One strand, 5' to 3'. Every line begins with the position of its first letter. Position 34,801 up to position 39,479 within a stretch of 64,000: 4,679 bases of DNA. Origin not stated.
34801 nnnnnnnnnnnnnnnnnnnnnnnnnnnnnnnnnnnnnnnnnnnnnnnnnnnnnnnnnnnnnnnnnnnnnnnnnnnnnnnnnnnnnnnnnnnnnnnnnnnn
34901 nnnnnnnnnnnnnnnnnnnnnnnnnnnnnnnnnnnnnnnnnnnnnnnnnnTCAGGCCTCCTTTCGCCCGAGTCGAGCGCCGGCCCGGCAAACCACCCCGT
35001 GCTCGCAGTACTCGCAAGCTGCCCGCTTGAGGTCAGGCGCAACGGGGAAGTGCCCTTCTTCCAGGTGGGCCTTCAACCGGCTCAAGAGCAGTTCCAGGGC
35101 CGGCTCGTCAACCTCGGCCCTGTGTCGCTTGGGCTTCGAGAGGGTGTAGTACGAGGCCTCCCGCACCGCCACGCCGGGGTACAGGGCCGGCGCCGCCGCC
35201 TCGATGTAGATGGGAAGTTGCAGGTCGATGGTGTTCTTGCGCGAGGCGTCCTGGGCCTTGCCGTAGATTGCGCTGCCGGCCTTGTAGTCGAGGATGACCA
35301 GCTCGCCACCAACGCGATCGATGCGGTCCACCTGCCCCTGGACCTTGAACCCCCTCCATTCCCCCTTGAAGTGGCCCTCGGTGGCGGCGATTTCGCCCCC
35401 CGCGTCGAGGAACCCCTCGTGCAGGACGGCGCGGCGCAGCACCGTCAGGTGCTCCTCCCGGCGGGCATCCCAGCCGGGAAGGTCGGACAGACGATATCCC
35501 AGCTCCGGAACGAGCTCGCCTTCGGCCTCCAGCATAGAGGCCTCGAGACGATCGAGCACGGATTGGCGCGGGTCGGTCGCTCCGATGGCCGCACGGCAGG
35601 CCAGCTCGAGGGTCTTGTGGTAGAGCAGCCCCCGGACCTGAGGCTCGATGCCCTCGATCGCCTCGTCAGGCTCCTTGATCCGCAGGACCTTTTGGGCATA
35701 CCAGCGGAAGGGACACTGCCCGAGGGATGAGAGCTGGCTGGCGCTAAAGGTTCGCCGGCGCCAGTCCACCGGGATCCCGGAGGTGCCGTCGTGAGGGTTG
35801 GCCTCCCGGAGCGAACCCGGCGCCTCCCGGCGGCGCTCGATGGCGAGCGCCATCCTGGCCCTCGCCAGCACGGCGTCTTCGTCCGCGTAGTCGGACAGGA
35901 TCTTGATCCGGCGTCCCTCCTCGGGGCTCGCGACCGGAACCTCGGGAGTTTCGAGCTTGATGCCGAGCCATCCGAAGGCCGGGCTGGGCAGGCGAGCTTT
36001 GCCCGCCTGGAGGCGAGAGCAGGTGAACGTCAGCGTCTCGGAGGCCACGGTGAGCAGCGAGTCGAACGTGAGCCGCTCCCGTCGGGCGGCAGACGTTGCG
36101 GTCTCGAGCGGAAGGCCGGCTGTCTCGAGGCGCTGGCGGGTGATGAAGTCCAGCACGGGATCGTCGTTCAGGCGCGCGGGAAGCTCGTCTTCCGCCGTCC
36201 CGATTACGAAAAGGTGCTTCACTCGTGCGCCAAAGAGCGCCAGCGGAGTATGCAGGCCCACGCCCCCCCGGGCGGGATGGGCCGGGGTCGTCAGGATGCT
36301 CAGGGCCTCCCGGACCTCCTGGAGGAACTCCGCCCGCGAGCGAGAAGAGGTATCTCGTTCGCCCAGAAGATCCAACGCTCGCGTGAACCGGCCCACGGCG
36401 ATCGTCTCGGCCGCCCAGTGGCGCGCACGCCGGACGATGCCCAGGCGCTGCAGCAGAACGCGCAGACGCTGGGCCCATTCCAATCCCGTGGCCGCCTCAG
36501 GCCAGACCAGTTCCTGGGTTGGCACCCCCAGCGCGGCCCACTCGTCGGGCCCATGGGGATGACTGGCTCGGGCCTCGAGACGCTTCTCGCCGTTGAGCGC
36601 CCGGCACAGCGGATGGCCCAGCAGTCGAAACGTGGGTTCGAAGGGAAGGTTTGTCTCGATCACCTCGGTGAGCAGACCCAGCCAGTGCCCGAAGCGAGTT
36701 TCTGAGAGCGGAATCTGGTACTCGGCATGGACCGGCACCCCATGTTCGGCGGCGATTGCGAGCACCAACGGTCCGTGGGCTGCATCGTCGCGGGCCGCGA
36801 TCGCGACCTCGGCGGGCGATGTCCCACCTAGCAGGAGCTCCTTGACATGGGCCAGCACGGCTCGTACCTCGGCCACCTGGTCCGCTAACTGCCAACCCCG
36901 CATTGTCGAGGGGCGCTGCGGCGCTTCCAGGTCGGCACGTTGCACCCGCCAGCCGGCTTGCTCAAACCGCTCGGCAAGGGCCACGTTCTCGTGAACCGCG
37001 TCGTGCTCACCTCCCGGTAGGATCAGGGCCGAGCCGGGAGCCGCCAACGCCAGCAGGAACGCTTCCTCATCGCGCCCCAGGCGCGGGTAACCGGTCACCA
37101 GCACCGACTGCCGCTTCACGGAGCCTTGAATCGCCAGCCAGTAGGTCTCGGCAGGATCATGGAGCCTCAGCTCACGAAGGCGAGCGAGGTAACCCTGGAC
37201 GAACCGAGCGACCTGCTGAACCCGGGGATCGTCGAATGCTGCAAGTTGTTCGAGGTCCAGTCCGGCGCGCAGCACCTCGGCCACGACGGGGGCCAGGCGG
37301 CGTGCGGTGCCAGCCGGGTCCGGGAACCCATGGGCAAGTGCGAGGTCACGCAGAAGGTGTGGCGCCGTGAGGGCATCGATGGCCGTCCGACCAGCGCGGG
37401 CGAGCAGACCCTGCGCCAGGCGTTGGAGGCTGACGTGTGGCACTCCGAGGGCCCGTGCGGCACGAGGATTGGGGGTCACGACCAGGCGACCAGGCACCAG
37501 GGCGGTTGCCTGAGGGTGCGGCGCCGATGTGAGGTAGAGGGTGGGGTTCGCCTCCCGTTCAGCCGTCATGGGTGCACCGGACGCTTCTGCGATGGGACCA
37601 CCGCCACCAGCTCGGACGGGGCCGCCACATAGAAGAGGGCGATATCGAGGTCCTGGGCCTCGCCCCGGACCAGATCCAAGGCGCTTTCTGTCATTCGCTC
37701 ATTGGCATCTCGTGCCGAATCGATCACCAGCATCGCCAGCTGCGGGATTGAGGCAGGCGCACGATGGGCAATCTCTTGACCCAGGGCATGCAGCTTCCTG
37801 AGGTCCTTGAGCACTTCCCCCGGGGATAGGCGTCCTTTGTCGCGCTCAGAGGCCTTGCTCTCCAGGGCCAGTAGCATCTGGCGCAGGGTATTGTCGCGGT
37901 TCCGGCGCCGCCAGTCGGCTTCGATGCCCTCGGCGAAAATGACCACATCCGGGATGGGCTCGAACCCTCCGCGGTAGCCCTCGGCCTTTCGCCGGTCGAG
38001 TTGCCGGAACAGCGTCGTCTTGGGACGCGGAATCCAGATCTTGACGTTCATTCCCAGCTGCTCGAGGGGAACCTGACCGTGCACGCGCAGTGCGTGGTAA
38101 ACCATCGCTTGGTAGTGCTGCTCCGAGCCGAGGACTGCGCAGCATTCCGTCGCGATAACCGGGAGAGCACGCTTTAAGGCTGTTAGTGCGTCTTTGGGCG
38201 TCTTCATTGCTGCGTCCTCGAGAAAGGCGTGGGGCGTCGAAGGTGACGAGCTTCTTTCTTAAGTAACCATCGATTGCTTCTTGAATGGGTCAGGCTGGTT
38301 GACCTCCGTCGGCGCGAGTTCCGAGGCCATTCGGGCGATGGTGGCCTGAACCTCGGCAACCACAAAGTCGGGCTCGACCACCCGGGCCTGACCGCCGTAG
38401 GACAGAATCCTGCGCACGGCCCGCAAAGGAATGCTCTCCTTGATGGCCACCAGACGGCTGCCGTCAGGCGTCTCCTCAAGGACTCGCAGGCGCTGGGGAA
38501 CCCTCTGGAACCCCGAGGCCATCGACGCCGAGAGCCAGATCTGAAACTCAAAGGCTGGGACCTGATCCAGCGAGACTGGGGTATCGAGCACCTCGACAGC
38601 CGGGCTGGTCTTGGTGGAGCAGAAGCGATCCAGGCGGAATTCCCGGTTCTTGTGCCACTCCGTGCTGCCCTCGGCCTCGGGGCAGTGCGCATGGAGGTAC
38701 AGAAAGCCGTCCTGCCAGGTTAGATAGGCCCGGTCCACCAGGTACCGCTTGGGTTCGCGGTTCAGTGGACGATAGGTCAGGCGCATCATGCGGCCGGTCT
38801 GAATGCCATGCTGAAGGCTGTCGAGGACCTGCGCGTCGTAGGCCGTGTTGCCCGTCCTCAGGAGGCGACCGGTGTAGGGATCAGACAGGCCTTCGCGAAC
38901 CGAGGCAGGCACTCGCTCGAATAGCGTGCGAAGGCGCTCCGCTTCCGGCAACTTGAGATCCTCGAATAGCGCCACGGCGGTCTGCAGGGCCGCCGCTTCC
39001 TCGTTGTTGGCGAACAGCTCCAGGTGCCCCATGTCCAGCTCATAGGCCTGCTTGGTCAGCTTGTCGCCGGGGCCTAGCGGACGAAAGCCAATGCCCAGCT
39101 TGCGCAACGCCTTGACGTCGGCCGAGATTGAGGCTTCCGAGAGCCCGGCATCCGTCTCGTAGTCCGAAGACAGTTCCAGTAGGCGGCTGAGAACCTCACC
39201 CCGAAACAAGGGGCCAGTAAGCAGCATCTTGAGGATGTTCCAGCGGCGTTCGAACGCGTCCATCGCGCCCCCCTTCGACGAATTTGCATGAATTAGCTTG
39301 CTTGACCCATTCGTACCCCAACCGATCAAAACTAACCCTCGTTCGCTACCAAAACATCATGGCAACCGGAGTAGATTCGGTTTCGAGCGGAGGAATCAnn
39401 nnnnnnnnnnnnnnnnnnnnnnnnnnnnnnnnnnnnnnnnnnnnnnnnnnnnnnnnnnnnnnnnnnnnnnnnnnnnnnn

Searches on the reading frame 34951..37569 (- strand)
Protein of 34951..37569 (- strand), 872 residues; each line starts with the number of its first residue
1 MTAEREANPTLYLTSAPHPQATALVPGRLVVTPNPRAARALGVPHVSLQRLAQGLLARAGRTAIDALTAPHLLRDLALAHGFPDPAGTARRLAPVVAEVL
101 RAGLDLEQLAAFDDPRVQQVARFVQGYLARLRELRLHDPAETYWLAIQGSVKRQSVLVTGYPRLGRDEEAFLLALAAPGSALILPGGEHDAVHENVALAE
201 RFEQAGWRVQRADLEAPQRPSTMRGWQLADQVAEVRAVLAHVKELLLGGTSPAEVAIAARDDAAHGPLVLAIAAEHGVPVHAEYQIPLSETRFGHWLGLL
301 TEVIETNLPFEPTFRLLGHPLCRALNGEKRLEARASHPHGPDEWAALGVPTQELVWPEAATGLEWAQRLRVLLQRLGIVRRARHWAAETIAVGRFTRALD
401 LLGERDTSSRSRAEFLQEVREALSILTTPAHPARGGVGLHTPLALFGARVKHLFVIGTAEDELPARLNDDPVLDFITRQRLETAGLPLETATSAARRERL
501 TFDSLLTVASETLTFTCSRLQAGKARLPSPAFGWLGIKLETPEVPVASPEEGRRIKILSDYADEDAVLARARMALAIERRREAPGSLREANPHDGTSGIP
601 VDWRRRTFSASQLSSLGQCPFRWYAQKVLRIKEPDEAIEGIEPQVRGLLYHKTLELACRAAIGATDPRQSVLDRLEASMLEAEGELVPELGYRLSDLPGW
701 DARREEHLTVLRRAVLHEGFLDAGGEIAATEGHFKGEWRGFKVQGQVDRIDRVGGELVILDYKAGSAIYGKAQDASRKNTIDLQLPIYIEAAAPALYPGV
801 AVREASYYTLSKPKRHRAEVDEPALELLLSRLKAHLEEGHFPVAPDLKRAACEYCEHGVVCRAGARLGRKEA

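Call 5: search_protein_families(library=pfam, proteins=[window:34951-37569:-], max_evalue=0.01)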
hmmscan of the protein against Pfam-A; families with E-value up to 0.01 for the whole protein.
window:34951-37569:- (872 aa): 1 family
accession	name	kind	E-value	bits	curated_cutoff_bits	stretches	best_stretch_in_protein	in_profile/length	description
PF12705.13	PDDEXK_1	-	8.8e-32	111.4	22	1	607-862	1-247/247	PD-(D/E)XK nuclease superfamily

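Call 7: search_protein_families(library=padloc, proteins=[window:34951-37569:-], max_evalue=0.001)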
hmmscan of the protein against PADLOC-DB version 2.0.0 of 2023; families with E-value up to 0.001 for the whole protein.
window:34951-37569:- (872 aa): 2 families
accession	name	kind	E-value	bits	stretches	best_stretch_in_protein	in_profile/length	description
PDLC01250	Cas4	-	0.00074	17.8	0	739-861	58-167/168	"CAS-I,CAS-II,CAS-III,CAS-IV,CAS-V,CAS-VI; acquisition_associated"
PDLC00943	Cas4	-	0.00077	17.5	0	741-862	66-179/180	CRISPR-associated protein Cas4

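Call 66: search_protein_families(library=ncbifam, proteins=[window:34951-37569:-], max_evalue=0.001)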
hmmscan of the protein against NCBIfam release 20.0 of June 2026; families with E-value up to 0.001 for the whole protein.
window:34951-37569:- (872 aa): 4 families
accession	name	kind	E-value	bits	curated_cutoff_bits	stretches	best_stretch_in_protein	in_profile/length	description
TIGR02786.1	addB_alphas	equivalog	7.7e-15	54.1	486.5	1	600-797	744-936/1024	double-strand break repair protein AddB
TIGR03623.1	TIGR03623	subfamily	2.6e-14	52.4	299.6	1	613-793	605-789/876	probable DNA repair protein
TIGR02773.1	addB_Gpos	equivalog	1.8e-09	35.8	903.7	0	450-530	595-677/1159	helicase-exonuclease AddAB subunit AddB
TIGR02784.1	addA_alphas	equivalog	0.00064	18.2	860.75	0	710-809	1034-1130/1138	double-strand break repair helicase AddA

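Call 74: find_related_loci(query=A5, collection=metagenome_contigs, flank=10000)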
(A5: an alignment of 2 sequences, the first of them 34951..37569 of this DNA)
Query A5 (872 aa) in metagenome_contigs; peptide patterns used: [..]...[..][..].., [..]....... (x = any residue, [..] = any of these).
453 stretches matched a pattern; 3 encode a relative of the query (tblastn E <= 1e-3); 3 distinct loci.
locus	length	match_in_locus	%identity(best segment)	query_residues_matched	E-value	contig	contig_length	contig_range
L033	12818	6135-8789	57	4-871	0e+0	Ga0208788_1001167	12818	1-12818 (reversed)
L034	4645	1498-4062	40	20-870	0e+0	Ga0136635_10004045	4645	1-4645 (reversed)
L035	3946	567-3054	40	46-870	6e-153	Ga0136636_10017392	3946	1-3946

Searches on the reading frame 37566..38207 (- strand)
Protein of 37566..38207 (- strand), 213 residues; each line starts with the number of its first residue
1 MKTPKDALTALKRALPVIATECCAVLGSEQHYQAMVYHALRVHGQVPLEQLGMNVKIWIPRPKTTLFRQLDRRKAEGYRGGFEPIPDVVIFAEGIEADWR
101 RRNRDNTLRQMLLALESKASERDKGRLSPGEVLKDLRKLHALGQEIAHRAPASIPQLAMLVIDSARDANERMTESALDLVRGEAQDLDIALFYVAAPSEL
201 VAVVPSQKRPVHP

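Call 5: search_protein_families(library=pfam, proteins=[window:37566-38207:-], max_evalue=0.01)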
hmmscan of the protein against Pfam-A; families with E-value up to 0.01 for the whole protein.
window:37566-38207:- (213 aa): 0 families

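Call 7: search_protein_families(library=padloc, proteins=[window:37566-38207:-], max_evalue=0.001)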
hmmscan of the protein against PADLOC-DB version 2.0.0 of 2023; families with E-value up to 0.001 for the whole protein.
window:37566-38207:- (213 aa): 0 families

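Call 66: search_protein_families(library=ncbifam, proteins=[window:37566-38207:-], max_evalue=0.001)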
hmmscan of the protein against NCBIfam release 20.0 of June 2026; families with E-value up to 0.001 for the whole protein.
window:37566-38207:- (213 aa): 0 families

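Call 98: search_solved_structures(query=window:37566-38207:-, max_evalue=10)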
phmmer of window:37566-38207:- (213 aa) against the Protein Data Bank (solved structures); distinct sequences matched with E-value up to 10: 0.

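Call 103: search_protein_families(library=phrogs, proteins=[window:37566-38207:-], max_evalue=0.1)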
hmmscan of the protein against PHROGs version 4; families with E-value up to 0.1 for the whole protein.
window:37566-38207:- (213 aa): 0 families

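Call 106: search_protein_families(library=pfam, proteins=[window:37566-38207:-], max_evalue=10)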
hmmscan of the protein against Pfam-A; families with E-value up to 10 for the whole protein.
window:37566-38207:- (213 aa): 0 families

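Call 119: predict_structure(protein=window:37566-38207:-)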
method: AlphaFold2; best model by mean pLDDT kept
length: 213 residues; sequences in the alignment: 1
mean_pLDDT: 39.0   pTM: 0.26
mean pLDDT of the five models: 39.0, 37.0, 34.3, 34.1, 32.8
residues with pLDDT >= 90: 0; 70-90: 6; 50-70: 36; < 50: 171
segments of 3 or more residues with pLDDT < 50: 1-103, 147-213
pLDDT, mean of each block of 10 residues (from residue 1): 44 42 37 43 39 28 31 36 24 31 52 62 71 60 49 32 36 29 27 25 27 28
secondary structure, 60 per line:
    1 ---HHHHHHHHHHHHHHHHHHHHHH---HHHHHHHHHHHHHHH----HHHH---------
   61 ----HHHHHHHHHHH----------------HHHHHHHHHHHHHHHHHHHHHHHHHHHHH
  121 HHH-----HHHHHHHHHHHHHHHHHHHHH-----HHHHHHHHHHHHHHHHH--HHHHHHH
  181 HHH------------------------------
elements in order: H4-25 H29-43 H48-51 H65-75 H92-123 H129-149 H155-171 H174-183

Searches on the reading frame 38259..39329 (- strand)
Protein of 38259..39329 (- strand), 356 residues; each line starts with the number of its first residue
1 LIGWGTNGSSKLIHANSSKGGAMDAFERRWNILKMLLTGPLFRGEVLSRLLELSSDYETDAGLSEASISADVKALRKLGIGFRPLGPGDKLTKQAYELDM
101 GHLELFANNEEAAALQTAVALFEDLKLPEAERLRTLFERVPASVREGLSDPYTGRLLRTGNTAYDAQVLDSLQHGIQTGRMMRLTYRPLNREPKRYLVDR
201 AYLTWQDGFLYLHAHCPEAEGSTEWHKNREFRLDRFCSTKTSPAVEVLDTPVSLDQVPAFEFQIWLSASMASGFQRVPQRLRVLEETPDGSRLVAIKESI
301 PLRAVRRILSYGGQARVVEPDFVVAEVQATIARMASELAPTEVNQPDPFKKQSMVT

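Call 5: search_protein_families(library=pfam, proteins=[window:38259-39329:-], max_evalue=0.01)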
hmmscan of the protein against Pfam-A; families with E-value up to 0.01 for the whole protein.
window:38259-39329:- (356 aa): 2 families
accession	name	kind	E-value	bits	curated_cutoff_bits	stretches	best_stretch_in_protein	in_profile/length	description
PF25583.1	WCX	-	2.8e-11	44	23.9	1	260-335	3-76/76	WCX domain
PF13280.12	WYL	-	7.3e-07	29.5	21.8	1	167-236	1-65/70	WYL domain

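Call 7: search_protein_families(library=padloc, proteins=[window:38259-39329:-], max_evalue=0.001)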
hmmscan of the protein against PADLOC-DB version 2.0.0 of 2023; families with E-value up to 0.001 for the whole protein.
window:38259-39329:- (356 aa): 2 families
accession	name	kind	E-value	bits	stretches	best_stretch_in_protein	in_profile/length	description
PDLC01652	WYL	-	6.1e-19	66.9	1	163-335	14-162/162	"CAS-I,CAS-II,CAS-III,CAS-IV,CAS-V,CAS-VI; associated_signaling"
PDLC01457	WYL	-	2.5e-11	41.6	1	27-321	4-227/229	"CAS-I,CAS-II,CAS-III,CAS-IV,CAS-V,CAS-VI; associated_signaling"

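Call 66: search_protein_families(library=ncbifam, proteins=[window:38259-39329:-], max_evalue=0.001)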
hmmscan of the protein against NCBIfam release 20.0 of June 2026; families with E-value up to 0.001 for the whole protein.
window:38259-39329:- (356 aa): 0 families

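Call 97: search_solved_structures(query=window:38259-39329:-, max_evalue=0.01)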
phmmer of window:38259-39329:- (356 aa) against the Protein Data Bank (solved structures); distinct sequences matched with E-value up to 0.01: 1.
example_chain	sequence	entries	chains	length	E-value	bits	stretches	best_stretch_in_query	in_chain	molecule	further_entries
6sj9_A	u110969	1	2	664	0.004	20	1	98-331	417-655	Proteasome accessory factor B/C (PafBC)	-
